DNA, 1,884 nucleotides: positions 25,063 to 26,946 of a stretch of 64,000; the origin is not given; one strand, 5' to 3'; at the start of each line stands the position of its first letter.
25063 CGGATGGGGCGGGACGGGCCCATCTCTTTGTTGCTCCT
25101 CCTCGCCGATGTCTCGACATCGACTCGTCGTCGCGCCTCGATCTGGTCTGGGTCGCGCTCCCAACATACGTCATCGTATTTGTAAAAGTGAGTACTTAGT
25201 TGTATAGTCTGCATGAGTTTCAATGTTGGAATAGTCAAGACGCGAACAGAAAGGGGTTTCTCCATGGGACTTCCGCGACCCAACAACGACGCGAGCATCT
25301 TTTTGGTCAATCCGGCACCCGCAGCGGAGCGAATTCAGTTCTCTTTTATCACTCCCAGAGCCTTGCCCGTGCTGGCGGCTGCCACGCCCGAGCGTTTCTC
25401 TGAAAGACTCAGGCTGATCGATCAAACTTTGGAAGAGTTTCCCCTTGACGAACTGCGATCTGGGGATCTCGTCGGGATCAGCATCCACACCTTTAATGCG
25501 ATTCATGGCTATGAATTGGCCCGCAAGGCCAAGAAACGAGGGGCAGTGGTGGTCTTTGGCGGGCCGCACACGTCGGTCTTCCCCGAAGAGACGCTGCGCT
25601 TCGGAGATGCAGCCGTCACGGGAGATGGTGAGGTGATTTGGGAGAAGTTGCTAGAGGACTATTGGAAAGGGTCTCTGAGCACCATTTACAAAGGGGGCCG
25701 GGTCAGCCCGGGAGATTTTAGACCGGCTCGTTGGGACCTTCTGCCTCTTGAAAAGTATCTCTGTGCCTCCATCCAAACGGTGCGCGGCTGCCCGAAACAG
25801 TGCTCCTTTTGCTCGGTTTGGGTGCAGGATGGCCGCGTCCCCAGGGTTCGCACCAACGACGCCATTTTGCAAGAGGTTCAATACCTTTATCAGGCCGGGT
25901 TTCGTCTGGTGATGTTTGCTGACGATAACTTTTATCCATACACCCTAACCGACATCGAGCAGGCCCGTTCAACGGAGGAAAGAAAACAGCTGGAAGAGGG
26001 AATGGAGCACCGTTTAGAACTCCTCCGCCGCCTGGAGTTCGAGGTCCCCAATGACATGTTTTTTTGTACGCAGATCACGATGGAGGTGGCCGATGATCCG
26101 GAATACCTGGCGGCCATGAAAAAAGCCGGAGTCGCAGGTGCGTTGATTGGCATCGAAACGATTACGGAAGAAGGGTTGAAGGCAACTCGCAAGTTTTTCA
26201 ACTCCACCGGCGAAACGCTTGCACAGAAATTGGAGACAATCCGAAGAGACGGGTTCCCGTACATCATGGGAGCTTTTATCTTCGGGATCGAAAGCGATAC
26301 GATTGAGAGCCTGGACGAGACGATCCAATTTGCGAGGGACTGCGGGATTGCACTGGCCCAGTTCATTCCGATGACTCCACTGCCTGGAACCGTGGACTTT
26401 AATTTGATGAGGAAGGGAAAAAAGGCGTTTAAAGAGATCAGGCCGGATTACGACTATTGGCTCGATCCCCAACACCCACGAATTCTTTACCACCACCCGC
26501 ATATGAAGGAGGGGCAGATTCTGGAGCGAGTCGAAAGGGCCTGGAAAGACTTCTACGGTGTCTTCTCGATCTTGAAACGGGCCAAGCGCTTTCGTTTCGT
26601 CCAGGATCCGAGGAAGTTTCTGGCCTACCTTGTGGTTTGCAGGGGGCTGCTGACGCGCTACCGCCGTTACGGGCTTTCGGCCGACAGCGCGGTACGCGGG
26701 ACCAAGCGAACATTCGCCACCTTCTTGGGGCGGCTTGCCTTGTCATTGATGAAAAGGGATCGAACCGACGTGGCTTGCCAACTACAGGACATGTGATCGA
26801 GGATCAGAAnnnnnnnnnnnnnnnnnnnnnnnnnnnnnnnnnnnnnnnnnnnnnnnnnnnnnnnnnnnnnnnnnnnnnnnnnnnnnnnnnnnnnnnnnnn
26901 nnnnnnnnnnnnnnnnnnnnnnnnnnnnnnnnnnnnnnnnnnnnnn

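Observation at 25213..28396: Tandem pair of paralogous B12-binding radical-SAM enzymes of unknown function downstream of a desaturase and rpoD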

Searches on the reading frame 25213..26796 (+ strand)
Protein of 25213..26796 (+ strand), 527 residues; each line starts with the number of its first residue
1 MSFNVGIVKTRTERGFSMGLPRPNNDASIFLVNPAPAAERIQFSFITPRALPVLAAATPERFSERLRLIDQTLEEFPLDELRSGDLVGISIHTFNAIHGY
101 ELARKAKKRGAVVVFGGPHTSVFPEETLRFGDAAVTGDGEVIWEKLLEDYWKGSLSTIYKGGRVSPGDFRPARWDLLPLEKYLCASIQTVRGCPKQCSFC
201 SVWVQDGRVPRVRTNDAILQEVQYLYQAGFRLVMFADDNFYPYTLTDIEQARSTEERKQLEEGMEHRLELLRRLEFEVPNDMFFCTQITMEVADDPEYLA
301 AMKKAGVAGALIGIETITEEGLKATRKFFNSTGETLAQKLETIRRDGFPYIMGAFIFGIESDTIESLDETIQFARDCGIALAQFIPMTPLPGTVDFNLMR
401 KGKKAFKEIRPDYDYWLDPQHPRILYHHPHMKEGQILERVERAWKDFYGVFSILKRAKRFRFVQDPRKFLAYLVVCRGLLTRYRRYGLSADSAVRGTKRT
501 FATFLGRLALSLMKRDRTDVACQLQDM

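Call 5: search_protein_families(library=pfam, proteins=[window:25213-26796:+], max_evalue=0.01)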
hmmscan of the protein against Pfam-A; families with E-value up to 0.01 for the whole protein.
window:25213-26796:+ (527 aa): 3 families
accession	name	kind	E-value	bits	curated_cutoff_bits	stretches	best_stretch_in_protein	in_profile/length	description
PF04055.27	Radical_SAM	-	7.6e-19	68.9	29.5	1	188-374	2-166/166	Radical SAM superfamily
PF02310.24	B12-binding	-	7.2e-09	36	32.1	1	47-145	13-119/121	B12 binding domain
PF19864.5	Radical_SAM_N2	-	0.00081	19.3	29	1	107-151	83-126/151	Radical SAM proteins, N-terminal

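Call 6: search_protein_families(library=ncbifam, proteins=[window:25213-26796:+], max_evalue=0.01)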
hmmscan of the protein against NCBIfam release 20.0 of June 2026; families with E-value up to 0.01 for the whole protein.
window:25213-26796:+ (527 aa): 22 families
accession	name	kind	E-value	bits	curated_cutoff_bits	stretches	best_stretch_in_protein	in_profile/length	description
TIGR04013.1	B12_SAM_MJ_1487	hypoth_equivalog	8.4e-19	67.7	251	1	53-393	15-351/382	TIGR04013 family B12-binding domain/radical SAM domain-containing protein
TIGR04072.2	rSAM_ladder_B12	equivalog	3.4e-18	65.5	360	1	107-372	94-344/443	lipid biosynthesis B12-binding/radical SAM protein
TIGR03471.1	HpnJ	equivalog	3.7e-18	65.7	577.6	1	185-448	198-433/472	hopanoid biosynthesis associated radical SAM protein HpnJ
TIGR04295.1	B12_rSAM_oligo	hypoth_equivalog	4.3e-16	58.6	400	1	184-397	200-382/422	TIGR04295 family B12-binding domain-containing radical SAM protein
TIGR04367.1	HpnR_B12_rSAM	equivalog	1.8e-13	49.9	650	1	84-345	61-322/490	hopanoid C-3 methylase HpnR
NF040542.1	rSAM_RCCLKC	equivalog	3.3e-13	49.6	450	2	182-253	178-249/423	arsinothricin biosynthesis radical SAM protein ArsL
NF045585.1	rSAM_slr0320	equivalog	5.5e-13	48.3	775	1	185-376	236-408/511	photosystem II high light acclimation radical SAM protein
TIGR02026.1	BchE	equivalog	3.7e-12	45.9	481.35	1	174-450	177-430/497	magnesium-protoporphyrin IX monomethyl ester anaerobic oxidative cyclase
TIGR04014.1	B12_SAM_MJ_0865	equivalog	4.5e-12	45.5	360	1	187-394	163-358/434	methyl-coenzyme M reductase glutamine C-methyltransferase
TIGR04479.1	bcpD_PhpK_rSAM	subfamily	1.7e-11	43.2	600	2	184-240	241-297/504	PhpK family radical SAM P-methyltransferase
TIGR03904.1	SAM_YgiQ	equivalog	8.4e-09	34.5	462.35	1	185-393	295-523/558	YgiQ family radical SAM protein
NF033712.0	B12_rSAM_KedN5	subfamily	1.8e-07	29.8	700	1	181-240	192-251/624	KedN5 family methylcobalamin-dependent radical SAM C-methyltransferase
TIGR00089.1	TIGR00089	subfamily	9.3e-07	28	251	1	181-243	137-198/429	MiaB/RimO family radical SAM methylthiotransferase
NF033070.1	rSAM_AprD4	equivalog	6.8e-06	25.2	500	1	179-397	191-388/456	AprD4 family radical SAM diol-dehydratase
TIGR01574.1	miaB-methiolase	equivalog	3.9e-05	22.9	355.3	1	186-301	147-258/437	tRNA (N6-isopentenyl adenosine(37)-C2)-methylthiotransferase MiaB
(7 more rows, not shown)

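Call 9: find_homologous_proteins(query=window:25213-26796:+)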
Query window:25213-26796:+ (527 aa): 7800 proteins with E <= 0.001 among 8000 candidates; the best 120 are listed.
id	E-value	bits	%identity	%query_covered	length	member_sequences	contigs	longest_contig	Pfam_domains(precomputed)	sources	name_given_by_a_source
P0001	0.0e+0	1112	95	97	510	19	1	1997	PF04055.28,PF02310.25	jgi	jgi:radical SAM superfamily enzyme YgiQ (UPF0313 family)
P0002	3.0e-285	965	90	88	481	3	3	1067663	PF04055.28,PF02310.25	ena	-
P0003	3.8e-272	921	79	94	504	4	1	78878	PF04055.28,PF02310.25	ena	-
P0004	7.3e-256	868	75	94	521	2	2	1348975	PF04055.28,PF02310.25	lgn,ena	-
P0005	3.1e-255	866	74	92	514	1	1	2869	PF04055.28,PF02310.25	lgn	-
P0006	5.7e-253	858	76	92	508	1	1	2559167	PF04055.28,PF02310.25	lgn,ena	-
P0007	1.0e-252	857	74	94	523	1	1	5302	PF04055.28,PF02310.25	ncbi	-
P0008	1.2e-251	854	75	93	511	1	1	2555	PF04055.28,PF02310.25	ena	-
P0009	7.5e-250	848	74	94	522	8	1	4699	PF04055.28,PF02310.25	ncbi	-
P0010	3.7e-249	846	75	93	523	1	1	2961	PF04055.28,PF02310.25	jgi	jgi:radical SAM superfamily enzyme YgiQ (UPF0313 family)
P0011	4.3e-249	845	73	92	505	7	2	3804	PF04055.28,PF02310.25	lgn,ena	-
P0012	1.5e-248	844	75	93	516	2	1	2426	PF04055.28,PF02310.25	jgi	jgi:radical SAM superfamily enzyme YgiQ (UPF0313 family)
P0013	3.1e-248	843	74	93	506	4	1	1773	PF04055.28,PF02310.25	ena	-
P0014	6.6e-247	838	75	90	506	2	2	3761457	PF04055.28,PF02310.25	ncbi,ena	-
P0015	2.1e-246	837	72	92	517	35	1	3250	PF04055.28,PF02310.25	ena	-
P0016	6.3e-246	835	71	93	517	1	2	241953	PF04055.28,PF02310.25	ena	-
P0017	8.2e-245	831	73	93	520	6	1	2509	PF04055.28,PF02310.25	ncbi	-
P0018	4.2e-244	829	72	93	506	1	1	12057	PF04055.28,PF02310.25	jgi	jgi:radical SAM superfamily enzyme YgiQ (UPF0313 family)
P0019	6.4e-244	828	73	93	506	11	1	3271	PF04055.28,PF02310.25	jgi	jgi:radical SAM superfamily enzyme YgiQ (UPF0313 family)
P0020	1.5e-243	827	73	93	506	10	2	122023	PF04055.28,PF02310.25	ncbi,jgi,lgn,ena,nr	ncbi:MAG TPA: radical SAM protein [Vicinamibacterales bacterium]|jgi:radical SAM superfamily enzyme 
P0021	1.9e-243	827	74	93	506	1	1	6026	PF04055.28,PF02310.25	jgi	jgi:radical SAM superfamily enzyme YgiQ (UPF0313 family)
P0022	6.1e-243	825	71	94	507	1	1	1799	PF04055.28,PF02310.25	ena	-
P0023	6.7e-243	825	71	93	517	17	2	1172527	PF04055.28,PF02310.25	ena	-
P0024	6.9e-243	825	71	92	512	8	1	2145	PF04055.28,PF02310.25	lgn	-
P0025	7.9e-242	821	71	92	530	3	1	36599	PF04055.28,PF02310.25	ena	-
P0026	8.9e-242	821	71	95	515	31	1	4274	PF04055.28,PF02310.25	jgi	jgi:radical SAM superfamily enzyme YgiQ (UPF0313 family)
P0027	1.5e-241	820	70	93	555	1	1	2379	PF04055.28,PF02310.25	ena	-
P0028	1.7e-241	820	73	93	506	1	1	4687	PF04055.28,PF02310.25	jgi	jgi:radical SAM superfamily enzyme YgiQ (UPF0313 family)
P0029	2.7e-241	820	70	93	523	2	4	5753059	PF04055.28,PF02310.25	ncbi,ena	-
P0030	5.1e-241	819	70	94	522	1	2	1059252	PF04055.28,PF02310.25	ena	-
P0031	1.2e-240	818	71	93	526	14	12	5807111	PF04055.28,PF02310.25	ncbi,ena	-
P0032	3.3e-240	816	69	94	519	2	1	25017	PF04055.28,PF02310.25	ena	-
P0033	5.8e-240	815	71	92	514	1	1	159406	PF04055.28,PF02310.25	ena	-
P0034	7.0e-240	815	70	92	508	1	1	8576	PF04055.28,PF02310.25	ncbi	-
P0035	8.7e-240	815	94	72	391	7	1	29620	PF04055.28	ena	-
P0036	3.6e-239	813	70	93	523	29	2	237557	PF04055.28,PF02310.25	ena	-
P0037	3.8e-239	813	70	94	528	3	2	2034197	PF04055.28,PF02310.25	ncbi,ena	-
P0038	5.6e-239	812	72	92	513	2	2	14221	PF04055.28,PF02310.25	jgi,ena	jgi:radical SAM superfamily enzyme YgiQ (UPF0313 family)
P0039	1.2e-238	811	71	89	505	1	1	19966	PF04055.28,PF02310.25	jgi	jgi:radical SAM superfamily enzyme YgiQ (UPF0313 family)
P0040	1.5e-238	811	72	93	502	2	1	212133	PF04055.28,PF02310.25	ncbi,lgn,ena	-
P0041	1.7e-237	807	70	93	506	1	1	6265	PF04055.28,PF02310.25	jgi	jgi:radical SAM superfamily enzyme YgiQ (UPF0313 family)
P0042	3.9e-237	806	68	94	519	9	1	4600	PF04055.28,PF02310.25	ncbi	-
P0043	2.0e-236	804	70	92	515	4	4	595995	PF04055.28,PF02310.25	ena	-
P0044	3.6e-236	803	68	94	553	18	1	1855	PF04055.28,PF02310.25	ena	-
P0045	9.0e-236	801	71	93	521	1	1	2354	PF04055.28,PF02310.25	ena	-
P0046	1.2e-235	801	71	92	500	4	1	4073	PF04055.28,PF02310.25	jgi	jgi:radical SAM superfamily enzyme YgiQ (UPF0313 family)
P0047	3.5e-235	799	70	94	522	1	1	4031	PF04055.28,PF02310.25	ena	-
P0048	5.0e-235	799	71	93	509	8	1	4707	PF04055.28,PF02310.25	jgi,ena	jgi:radical SAM superfamily enzyme YgiQ (UPF0313 family)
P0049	9.4e-234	795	70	93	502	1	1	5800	PF04055.28,PF02310.25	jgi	jgi:radical SAM superfamily enzyme YgiQ (UPF0313 family)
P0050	1.4e-233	794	68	95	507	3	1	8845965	PF04055.28,PF02310.25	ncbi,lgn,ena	-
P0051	1.7e-233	794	70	92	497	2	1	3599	PF04055.28,PF02310.25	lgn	-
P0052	4.6e-233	792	70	93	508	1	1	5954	PF04055.28,PF02310.25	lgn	-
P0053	2.5e-232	790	70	90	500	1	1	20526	PF04055.28,PF02310.25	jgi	jgi:radical SAM superfamily enzyme YgiQ (UPF0313 family)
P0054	1.6e-231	787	69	93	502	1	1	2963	PF04055.28,PF02310.25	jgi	jgi:radical SAM superfamily enzyme YgiQ (UPF0313 family)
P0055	8.4e-231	785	69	92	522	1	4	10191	PF04055.28,PF02310.25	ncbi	-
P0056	1.5e-230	784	69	92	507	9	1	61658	PF04055.28,PF02310.25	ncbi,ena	-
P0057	5.9e-230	782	69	92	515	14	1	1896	PF04055.28,PF02310.25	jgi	jgi:radical SAM superfamily enzyme YgiQ (UPF0313 family)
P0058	2.2e-229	780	68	94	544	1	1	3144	PF04055.28,PF02310.25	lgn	-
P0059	2.0e-228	777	68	94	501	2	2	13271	PF04055.28,PF02310.25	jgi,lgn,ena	-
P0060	2.3e-227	774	68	94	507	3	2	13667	PF04055.28,PF02310.25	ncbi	-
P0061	4.9e-227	773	68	92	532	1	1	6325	PF04055.28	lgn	-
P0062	5.3e-227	772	66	95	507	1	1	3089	PF04055.28,PF02310.25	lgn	-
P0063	5.5e-227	772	67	91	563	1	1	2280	PF04055.28,PF02310.25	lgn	-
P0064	1.3e-226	771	67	93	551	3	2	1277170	PF04055.28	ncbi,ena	-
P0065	2.9e-226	770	67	92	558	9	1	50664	PF04055.28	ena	-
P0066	8.4e-226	769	67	94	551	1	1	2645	PF04055.28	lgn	-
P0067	4.9e-225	766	66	96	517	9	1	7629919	PF04055.28,PF02310.25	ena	-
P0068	9.7e-225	765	67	92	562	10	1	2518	PF04055.28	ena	-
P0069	4.8e-224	763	66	92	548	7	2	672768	PF04055.28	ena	-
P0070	2.1e-221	754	71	87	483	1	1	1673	PF04055.28,PF02310.25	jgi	jgi:radical SAM superfamily enzyme YgiQ (UPF0313 family)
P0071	6.3e-218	743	67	88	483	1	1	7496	PF04055.28,PF02310.25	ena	-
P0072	7.5e-214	729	74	80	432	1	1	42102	PF04055.28,PF02310.25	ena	-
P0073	1.8e-212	725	63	94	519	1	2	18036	PF04055.28,PF02310.25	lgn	-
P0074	4.0e-212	723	65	91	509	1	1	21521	PF04055.28,PF02310.25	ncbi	ncbi:MAG: B12-binding domain-containing radical SAM protein [Acidobacteriota bacterium]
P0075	4.2e-210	717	63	93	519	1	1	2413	PF04055.28,PF02310.25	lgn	-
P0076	1.5e-209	715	62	95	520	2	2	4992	PF04055.28,PF02310.25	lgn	-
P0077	4.4e-209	713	61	96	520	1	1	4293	PF04055.28,PF02310.25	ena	-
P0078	3.1e-208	711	62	94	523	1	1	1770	PF04055.28,PF02310.25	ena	-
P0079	4.9e-208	710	63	93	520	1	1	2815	PF04055.28,PF02310.25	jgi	-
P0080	2.1e-207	708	63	94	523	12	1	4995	PF04055.28,PF02310.25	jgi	jgi:radical SAM superfamily enzyme YgiQ (UPF0313 family)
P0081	4.0e-207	707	63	90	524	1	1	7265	PF04055.28,PF02310.25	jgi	-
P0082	3.0e-206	704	62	94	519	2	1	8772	PF04055.28,PF02310.25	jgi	jgi:radical SAM superfamily enzyme YgiQ (UPF0313 family)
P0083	6.3e-206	703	61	94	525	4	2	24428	PF04055.28,PF02310.25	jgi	-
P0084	2.2e-205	701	61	96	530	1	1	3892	PF04055.28,PF02310.25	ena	-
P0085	3.3e-205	701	62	94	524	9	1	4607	PF04055.28,PF02310.25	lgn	-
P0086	1.3e-204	699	61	93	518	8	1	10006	PF04055.28,PF02310.25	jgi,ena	-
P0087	1.8e-204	698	62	91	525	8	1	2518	PF04055.28,PF02310.25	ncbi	-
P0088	3.3e-204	697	62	92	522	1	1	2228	PF04055.28,PF02310.25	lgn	-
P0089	5.1e-204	697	62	90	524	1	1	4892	PF04055.28,PF02310.25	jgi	-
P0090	5.7e-204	696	61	93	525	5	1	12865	PF04055.28,PF02310.25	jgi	jgi:radical SAM superfamily enzyme YgiQ (UPF0313 family)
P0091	1.3e-203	695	63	90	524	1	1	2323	PF04055.28,PF02310.25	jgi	jgi:radical SAM superfamily enzyme YgiQ (UPF0313 family)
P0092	9.8e-203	692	61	90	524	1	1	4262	PF04055.28,PF02310.25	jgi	-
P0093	1.9e-202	691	66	87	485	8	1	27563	PF04055.28,PF02310.25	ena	-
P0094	3.0e-202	691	61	94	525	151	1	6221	PF04055.28,PF02310.25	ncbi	-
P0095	9.0e-202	689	61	90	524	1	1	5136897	PF04055.28,PF02310.25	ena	-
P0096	9.9e-200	683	60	93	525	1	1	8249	PF04055.28,PF02310.25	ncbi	-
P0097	1.3e-199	682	61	92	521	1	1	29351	PF04055.28,PF02310.25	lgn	-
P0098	6.5e-198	677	62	90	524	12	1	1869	PF04055.28,PF02310.25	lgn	-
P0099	1.1e-197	676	61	90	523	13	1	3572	PF04055.28,PF02310.25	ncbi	-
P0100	7.2e-189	647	59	91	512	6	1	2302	PF04055.28,PF02310.25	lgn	-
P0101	8.4e-189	646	56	95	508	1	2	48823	PF04055.28,PF02310.25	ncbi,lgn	ncbi:MAG: B12-binding domain-containing radical SAM protein [Acidobacteriota bacterium]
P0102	1.0e-186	640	58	92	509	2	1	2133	PF04055.28,PF02310.25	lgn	-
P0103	1.2e-186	639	58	92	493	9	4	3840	PF04055.28,PF02310.25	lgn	-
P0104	3.1e-186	638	60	84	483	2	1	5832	PF04055.28,PF02310.25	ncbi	-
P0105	8.8e-186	636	57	92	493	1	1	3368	PF04055.28,PF02310.25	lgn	-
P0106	4.7e-184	631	72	70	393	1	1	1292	PF04055.28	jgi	jgi:radical SAM superfamily enzyme YgiQ (UPF0313 family)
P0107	1.3e-176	606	73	68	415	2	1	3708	PF04055.28,PF02310.25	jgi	-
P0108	1.7e-167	576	71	67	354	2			PF04055.28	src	-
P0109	1.3e-152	527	75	60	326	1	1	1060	PF04055.28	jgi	jgi:radical SAM superfamily enzyme YgiQ (UPF0313 family)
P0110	1.2e-149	517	59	76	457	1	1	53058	PF04055.28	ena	-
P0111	8.8e-148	511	73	56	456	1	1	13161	PF04055.28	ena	-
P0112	3.1e-147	509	72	58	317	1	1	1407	PF04055.28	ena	-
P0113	4.7e-146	505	74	58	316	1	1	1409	PF04055.28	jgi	jgi:radical SAM superfamily enzyme YgiQ (UPF0313 family)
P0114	1.4e-144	501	69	60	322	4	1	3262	PF04055.28,PF02310.25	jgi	jgi:radical SAM superfamily enzyme YgiQ (UPF0313 family)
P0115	4.4e-141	489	69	59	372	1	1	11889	PF04055.28,PF02310.25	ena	-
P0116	1.4e-137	477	70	56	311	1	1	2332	PF04055.28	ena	-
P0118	3.6e-135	469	73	53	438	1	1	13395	PF04055.28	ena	-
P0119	9.9e-134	465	61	64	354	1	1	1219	PF04055.28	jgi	-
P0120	5.9e-132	459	64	57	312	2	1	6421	PF04055.28,PF02310.25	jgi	-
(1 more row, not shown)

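Call 14: find_related_loci(query=A1, collection=genome_contigs, flank=10000)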
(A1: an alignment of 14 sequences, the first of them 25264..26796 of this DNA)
Query A1 (510 aa) in genome_contigs; peptide patterns used: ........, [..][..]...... (x = any residue, [..] = any of these).
414 stretches matched a pattern; 314 encode a relative of the query (tblastn E <= 1e-3); the best 80 are kept; 80 distinct loci.
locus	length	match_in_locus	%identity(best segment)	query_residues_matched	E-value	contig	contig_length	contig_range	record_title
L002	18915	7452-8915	74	12-498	0e+0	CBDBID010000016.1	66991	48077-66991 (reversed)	MAG: Acidobacteriota bacterium isolate e7d1a751-8736-478f-8aec-59b9d2f3719b genome assembly, contig: contig_16, whole ge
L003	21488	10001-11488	72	4-498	0e+0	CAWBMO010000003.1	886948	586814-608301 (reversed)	MAG: uncultured Acidobacteriota bacterium isolate MFD02242.bin.2.314 genome assembly, contig: contig_18844, whole genome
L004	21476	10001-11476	73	11-501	0e+0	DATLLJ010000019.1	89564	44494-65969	MAG TPA_asm: Vicinamibacterales bacterium isolate SMAG_U13745 k141_4303595, whole genome shotgun sequence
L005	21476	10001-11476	71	8-498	0e+0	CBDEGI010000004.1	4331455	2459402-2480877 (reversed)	MAG: Bryobacterales bacterium isolate 10a21c94-7eb8-427e-b2a2-b5379825a615 genome assembly, contig: contig_4, whole geno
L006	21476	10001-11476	71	8-498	0e+0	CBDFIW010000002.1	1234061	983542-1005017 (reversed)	MAG: Bryobacterales bacterium isolate a16c973b-f436-4e7a-b46b-e4efcddd1fd4 genome assembly, contig: contig_2, whole geno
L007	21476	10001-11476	71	8-498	0e+0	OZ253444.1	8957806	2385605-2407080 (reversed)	MAG: Bryobacterales bacterium isolate 3cac0922-cef3-4e6b-989c-161c3111d54d genome assembly, chromosome: 1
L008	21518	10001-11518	70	4-509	0e+0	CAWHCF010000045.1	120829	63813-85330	MAG: uncultured Acidobacteriota bacterium isolate MFD00962.bin.2.24 genome assembly, contig: contig_86451, whole genome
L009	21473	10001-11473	70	9-498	0e+0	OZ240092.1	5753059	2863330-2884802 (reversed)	MAG: Acidobacteriota bacterium isolate 7f856045-8eab-49e0-9ef1-db285f6fe925 genome assembly, chromosome: 1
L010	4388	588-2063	71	8-498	0e+0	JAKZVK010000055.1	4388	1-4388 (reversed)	MAG: Bryobacterales bacterium isolate Langseth_MAG_00109 Langseth_MAG_00109_000000000055, whole genome shotgun sequence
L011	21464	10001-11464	70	12-498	0e+0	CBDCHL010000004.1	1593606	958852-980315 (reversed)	MAG: Bryobacterales bacterium isolate 1c4fee2f-ded3-4223-8d2f-74452387096f genome assembly, contig: contig_4, whole geno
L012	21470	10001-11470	71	9-498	0e+0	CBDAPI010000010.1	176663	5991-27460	MAG: Acidobacteriota bacterium isolate f35b9e99-e4d3-4cb6-9eee-81227bac6fb5 genome assembly, contig: contig_10, whole ge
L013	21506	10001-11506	68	7-507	0e+0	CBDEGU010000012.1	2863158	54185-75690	MAG: Bryobacterales bacterium isolate 63e98ee0-76b8-4d66-b35b-f102d4a5bfdb genome assembly, contig: contig_12, whole gen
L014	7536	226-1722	68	1-498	0e+0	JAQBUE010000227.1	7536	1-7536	MAG: Acidobacteria bacterium isolate casp150-mb.136 NODE_24309_length_7536_cov_0.111335, whole genome shotgun sequence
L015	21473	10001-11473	70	9-498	0e+0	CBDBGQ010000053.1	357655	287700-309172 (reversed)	MAG: Acidobacteriota bacterium isolate 99973d5e-58a3-476f-9567-b4c4ba873066 genome assembly, contig: contig_53, whole ge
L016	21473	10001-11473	68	1-490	0e+0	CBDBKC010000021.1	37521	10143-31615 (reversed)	MAG: Bryobacterales bacterium isolate 5f91f12a-28cc-4e70-8e9f-3aed67d6a3bc genome assembly, contig: contig_21, whole gen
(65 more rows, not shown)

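Call 24: search_solved_structures(query=window:25264-26796:+, max_evalue=0.01)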
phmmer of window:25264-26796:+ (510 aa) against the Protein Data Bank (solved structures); distinct sequences matched with E-value up to 0.01: 6.
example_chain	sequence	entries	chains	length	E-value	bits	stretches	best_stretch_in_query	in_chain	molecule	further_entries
9ccb_A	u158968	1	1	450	3.1e-06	29.2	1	167-376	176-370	Radical SAM core domain-containing protein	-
6fd2_B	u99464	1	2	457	2.2e-05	26.4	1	251-377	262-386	Putative apramycin biosynthetic oxidoreductase 4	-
9n1b_A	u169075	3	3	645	0.00011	24.1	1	160-241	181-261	Radical SAM protein | Radical SAM enzyme CysS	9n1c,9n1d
4q37_A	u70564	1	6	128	0.00036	22.4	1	69-126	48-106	Radical SAM protein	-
7kdx_A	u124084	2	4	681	0.009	17.8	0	170-239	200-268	Methyltransferase TokK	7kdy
4jc0_A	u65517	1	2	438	0.0096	17.7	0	161-385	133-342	Ribosomal protein S12 methylthiotransferase RimO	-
